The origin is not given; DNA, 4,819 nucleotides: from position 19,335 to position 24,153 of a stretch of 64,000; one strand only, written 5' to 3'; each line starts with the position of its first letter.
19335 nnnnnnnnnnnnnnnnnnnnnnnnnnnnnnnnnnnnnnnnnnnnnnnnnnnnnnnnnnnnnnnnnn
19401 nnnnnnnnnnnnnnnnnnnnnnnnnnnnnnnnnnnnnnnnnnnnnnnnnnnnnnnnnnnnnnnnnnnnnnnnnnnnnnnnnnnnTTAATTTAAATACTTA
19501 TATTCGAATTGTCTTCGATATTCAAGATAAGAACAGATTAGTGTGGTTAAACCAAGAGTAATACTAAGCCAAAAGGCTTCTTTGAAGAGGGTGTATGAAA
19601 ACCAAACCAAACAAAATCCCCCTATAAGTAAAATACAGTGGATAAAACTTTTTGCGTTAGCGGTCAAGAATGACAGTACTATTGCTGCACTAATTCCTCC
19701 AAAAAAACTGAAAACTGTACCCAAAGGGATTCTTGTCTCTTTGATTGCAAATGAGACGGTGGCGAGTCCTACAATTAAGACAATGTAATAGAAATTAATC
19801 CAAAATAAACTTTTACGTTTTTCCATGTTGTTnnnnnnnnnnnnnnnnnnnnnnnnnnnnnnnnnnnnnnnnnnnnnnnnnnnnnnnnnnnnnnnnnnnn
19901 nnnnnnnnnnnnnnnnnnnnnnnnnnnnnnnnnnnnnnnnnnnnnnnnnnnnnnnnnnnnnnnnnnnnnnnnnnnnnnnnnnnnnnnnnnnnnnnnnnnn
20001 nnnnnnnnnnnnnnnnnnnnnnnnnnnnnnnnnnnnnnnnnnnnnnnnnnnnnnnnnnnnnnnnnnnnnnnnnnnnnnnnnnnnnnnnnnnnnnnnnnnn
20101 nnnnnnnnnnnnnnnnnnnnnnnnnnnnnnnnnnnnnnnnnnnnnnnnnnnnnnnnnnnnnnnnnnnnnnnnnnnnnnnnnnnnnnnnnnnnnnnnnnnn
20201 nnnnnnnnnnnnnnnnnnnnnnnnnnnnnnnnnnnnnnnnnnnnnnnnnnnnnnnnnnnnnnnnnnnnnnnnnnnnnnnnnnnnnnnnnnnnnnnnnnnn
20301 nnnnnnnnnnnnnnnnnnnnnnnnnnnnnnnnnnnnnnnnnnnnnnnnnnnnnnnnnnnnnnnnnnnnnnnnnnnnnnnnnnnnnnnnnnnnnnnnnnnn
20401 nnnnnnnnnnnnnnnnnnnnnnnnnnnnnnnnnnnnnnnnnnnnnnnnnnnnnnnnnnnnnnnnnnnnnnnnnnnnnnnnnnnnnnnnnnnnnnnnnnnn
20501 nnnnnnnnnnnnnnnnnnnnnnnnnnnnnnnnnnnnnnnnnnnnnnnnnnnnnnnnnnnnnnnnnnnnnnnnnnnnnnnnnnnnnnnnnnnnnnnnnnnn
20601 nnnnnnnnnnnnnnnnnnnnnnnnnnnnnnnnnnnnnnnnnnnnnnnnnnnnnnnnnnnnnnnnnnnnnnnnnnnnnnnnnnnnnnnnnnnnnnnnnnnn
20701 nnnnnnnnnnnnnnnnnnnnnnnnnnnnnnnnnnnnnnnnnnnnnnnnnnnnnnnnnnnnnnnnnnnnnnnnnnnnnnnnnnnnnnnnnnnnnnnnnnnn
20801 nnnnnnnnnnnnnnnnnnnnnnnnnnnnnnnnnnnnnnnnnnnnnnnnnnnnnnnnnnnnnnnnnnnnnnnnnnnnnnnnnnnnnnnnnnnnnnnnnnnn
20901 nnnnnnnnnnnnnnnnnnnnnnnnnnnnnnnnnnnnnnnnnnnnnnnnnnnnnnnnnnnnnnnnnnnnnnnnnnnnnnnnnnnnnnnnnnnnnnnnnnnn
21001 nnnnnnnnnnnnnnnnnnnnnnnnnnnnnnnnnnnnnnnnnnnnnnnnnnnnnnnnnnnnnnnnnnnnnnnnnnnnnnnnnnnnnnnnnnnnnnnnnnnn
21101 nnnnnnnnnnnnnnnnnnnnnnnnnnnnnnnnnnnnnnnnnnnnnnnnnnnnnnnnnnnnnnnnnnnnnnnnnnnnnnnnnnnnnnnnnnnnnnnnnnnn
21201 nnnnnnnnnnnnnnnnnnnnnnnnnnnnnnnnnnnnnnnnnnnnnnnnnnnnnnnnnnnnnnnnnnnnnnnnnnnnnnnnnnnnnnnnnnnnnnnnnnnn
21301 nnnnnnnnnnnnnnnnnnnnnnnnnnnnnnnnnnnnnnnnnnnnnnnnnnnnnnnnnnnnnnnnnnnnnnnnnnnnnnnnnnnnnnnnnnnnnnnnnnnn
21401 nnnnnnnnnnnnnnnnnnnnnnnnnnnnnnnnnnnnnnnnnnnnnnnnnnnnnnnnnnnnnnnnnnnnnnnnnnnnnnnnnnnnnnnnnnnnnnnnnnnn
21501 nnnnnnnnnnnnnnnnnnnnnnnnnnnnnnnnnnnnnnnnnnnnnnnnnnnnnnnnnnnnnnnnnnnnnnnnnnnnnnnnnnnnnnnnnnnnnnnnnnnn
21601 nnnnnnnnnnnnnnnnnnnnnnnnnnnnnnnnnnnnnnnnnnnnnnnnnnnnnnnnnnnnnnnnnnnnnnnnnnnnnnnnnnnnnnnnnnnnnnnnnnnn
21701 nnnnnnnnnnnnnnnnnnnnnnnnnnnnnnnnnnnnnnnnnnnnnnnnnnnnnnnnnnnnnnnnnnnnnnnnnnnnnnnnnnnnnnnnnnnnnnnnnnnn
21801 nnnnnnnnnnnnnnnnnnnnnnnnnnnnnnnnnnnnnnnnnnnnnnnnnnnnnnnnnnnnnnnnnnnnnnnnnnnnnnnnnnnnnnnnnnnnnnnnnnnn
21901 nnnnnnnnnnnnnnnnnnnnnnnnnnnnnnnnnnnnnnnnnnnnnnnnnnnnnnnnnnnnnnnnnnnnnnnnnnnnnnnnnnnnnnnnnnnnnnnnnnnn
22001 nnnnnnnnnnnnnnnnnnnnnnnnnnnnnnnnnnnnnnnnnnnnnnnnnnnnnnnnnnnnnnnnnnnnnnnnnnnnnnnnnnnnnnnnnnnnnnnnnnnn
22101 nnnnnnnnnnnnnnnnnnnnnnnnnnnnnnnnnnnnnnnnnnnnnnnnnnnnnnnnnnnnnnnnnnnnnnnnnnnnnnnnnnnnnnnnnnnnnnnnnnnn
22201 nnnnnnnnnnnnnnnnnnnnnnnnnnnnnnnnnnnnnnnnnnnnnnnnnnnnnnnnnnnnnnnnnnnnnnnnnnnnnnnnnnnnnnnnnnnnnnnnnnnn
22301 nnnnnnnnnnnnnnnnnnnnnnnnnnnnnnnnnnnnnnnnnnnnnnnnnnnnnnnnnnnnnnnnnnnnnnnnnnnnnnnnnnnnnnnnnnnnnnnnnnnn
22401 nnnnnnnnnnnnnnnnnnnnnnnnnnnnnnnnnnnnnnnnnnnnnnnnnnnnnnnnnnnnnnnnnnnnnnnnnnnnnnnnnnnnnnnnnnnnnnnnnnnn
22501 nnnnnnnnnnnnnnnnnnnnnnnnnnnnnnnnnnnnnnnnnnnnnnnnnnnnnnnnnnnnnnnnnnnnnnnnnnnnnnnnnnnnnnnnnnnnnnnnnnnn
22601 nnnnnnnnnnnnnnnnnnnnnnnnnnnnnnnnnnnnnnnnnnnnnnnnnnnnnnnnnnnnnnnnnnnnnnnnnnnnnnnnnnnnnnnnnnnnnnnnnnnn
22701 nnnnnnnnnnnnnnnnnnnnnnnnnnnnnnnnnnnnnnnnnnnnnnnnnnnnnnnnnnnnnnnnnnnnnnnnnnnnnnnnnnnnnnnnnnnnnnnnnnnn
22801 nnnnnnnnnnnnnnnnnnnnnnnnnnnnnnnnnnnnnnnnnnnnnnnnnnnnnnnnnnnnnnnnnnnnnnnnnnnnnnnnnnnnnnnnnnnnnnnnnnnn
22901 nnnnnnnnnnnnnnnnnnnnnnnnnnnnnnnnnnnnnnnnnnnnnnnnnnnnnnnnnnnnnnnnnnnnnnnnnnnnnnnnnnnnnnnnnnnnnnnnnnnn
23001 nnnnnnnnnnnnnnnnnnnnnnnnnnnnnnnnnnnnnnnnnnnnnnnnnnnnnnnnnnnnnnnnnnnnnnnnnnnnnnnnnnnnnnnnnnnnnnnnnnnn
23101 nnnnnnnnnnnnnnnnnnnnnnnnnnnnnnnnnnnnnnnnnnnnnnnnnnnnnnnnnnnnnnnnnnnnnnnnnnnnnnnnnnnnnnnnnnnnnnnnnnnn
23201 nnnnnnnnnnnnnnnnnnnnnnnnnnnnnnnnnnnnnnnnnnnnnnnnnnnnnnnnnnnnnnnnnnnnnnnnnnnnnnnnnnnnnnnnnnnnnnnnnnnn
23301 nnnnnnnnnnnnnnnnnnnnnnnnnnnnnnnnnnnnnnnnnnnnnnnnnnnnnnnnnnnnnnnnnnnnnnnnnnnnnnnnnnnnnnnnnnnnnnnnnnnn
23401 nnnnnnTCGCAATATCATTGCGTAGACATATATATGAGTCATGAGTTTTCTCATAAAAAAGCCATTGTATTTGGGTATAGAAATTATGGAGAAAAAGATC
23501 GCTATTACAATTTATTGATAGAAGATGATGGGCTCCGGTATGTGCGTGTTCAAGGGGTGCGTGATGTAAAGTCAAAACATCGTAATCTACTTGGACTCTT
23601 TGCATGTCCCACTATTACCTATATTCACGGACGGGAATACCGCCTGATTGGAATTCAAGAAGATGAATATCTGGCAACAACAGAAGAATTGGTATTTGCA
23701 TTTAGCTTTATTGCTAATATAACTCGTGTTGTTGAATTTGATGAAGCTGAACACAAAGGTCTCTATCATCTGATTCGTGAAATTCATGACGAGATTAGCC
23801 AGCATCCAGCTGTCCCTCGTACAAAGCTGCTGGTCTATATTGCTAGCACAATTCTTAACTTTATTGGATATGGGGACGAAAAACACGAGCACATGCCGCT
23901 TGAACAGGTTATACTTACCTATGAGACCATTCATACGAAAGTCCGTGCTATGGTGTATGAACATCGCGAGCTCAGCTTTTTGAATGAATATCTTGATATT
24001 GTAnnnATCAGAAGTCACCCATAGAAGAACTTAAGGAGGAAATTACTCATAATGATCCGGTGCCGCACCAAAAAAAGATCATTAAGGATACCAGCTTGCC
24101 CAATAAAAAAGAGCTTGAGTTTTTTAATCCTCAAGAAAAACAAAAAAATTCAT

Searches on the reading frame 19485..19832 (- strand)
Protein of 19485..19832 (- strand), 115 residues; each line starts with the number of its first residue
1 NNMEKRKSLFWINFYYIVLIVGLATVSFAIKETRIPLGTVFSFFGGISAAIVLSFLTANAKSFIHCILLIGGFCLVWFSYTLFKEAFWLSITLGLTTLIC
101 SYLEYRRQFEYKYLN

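Call 4: search_protein_families(library=pfam, proteins=[window:19485-19832:-], max_evalue=10)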
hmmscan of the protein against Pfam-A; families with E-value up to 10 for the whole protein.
window:19485-19832:- (115 aa): 5 families
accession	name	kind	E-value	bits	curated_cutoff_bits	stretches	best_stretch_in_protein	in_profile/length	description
PF14015.11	DUF4231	-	0.079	13.8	24.7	1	63-114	19-72/103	Protein of unknown function (DUF4231)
PF03203.19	MerC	-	0.2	12.7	27.6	1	7-79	35-103/108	MerC mercury resistance protein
PF15145.11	DUF4577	-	0.55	10.6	27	1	5-30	58-82/128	Domain of unknown function (DUF4577)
PF02656.20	DUF202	-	1.5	9.8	23.4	0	68-107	20-64/68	Domain of unknown function (DUF202)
PF10112.14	Halogen_Hydrol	-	6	7.2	29.8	1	70-113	9-52/191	5-bromo-4-chloroindolyl phosphate hydrolysis protein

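Call 5: search_protein_families(library=ncbifam, proteins=[window:19485-19832:-], max_evalue=10)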
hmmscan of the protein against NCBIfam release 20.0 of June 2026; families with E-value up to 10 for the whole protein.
window:19485-19832:- (115 aa): 2 families
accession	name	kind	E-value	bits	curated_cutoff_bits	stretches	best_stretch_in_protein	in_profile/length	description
TIGR03717.1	R_switched_YjbE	subfamily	0.09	12.5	134.8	1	43-85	36-81/176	YjbE family putative metal transport protein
TIGR04518.1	ECF_S_folT_fam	subfamily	0.19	11.5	60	1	24-91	22-89/163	folate family ECF transporter S component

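Call 23: search_protein_families(library=phrogs, proteins=[window:19485-19832:-], max_evalue=1)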
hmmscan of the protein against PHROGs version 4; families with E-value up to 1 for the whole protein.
window:19485-19832:- (115 aa): 0 families

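Call 38: find_homologous_proteins(query=window:19485-19832:-, max_evalue=0.01)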
Query window:19485-19832:- (115 aa): 1 proteins with E <= 0.01 among 10 candidates.
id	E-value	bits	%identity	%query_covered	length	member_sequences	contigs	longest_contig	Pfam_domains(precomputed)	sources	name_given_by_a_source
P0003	2.1e-66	239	100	98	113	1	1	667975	-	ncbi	ncbi:MAG TPA: hypothetical protein VGE63_00595 [Candidatus Paceibacterota bacterium]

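Call 70: search_protein_families(library=padloc, proteins=[window:19485-19832:-], max_evalue=1)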
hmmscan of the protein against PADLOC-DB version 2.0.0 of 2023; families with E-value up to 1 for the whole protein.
window:19485-19832:- (115 aa): 0 families

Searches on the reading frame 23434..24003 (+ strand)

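Call 17: search_protein_families(library=pfam, proteins=[window:23434-24003:+], max_evalue=0.001)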
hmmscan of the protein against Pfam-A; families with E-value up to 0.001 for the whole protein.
window:23434-24003:+ (190 aa): 1 family
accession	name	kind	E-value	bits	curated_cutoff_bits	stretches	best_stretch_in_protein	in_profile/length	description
PF11967.14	RecO_N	-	2.9e-06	27.7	27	1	7-64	5-62/80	Recombination protein O N terminal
